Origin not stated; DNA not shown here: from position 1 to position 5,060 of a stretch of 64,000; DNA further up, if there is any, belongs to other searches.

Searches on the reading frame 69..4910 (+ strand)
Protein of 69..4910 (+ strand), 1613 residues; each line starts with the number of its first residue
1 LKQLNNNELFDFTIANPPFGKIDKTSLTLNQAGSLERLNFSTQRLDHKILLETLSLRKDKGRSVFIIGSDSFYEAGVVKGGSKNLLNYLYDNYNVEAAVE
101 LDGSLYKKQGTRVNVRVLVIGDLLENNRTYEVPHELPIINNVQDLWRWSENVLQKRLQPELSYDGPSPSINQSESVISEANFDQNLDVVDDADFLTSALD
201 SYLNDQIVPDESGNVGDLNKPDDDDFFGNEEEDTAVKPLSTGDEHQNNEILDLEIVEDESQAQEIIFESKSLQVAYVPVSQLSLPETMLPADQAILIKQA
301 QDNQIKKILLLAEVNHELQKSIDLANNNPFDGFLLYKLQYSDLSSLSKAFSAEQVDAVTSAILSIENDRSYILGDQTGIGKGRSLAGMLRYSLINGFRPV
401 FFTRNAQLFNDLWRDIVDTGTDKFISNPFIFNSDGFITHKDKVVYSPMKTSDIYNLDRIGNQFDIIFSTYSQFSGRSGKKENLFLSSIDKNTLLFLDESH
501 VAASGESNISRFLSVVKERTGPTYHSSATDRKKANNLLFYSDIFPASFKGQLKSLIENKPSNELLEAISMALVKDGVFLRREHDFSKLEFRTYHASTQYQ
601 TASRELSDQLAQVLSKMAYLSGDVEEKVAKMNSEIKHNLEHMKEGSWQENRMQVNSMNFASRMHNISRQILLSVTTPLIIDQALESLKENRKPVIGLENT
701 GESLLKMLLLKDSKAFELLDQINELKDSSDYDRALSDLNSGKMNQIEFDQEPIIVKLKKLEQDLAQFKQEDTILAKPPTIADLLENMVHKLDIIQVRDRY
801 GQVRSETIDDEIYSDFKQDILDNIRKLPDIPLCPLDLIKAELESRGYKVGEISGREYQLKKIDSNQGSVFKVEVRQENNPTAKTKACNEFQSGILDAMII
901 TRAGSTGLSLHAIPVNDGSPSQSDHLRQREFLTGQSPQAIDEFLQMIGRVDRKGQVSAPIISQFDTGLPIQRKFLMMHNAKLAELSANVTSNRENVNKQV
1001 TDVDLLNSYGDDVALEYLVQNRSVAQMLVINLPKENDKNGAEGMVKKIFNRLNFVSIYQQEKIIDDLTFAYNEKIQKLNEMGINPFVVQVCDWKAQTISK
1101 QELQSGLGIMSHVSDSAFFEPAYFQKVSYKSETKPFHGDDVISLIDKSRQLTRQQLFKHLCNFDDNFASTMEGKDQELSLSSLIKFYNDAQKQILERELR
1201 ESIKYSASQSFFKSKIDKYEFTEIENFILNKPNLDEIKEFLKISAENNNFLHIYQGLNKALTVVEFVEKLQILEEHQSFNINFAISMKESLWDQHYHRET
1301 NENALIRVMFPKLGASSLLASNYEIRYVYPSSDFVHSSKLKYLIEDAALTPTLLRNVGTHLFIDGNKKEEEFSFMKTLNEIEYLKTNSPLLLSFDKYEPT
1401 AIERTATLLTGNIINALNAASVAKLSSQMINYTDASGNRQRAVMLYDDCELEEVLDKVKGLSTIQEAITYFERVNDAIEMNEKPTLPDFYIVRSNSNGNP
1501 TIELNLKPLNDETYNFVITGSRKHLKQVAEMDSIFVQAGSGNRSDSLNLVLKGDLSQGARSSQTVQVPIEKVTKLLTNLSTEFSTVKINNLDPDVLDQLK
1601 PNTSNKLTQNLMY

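Call 73: search_protein_families(library=pfam, max_evalue=0.001, proteins=[window:69-4910:+])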
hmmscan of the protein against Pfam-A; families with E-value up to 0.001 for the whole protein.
window:69-4910:+ (1613 aa): 3 families
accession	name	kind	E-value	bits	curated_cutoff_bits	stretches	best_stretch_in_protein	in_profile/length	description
PF13871.12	Helicase_C_4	-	8.3e-16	59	30.5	1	848-1079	15-260/271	C-terminal domain on Strawberry notch homologue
PF13872.12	AAA_34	-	1.5e-10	40.9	27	1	346-598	32-297/306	P-loop containing NTP hydrolase pore-1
PF02384.22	N6_Mtase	-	8.9e-05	22.4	20.4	1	5-118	121-230/311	N-6 DNA Methylase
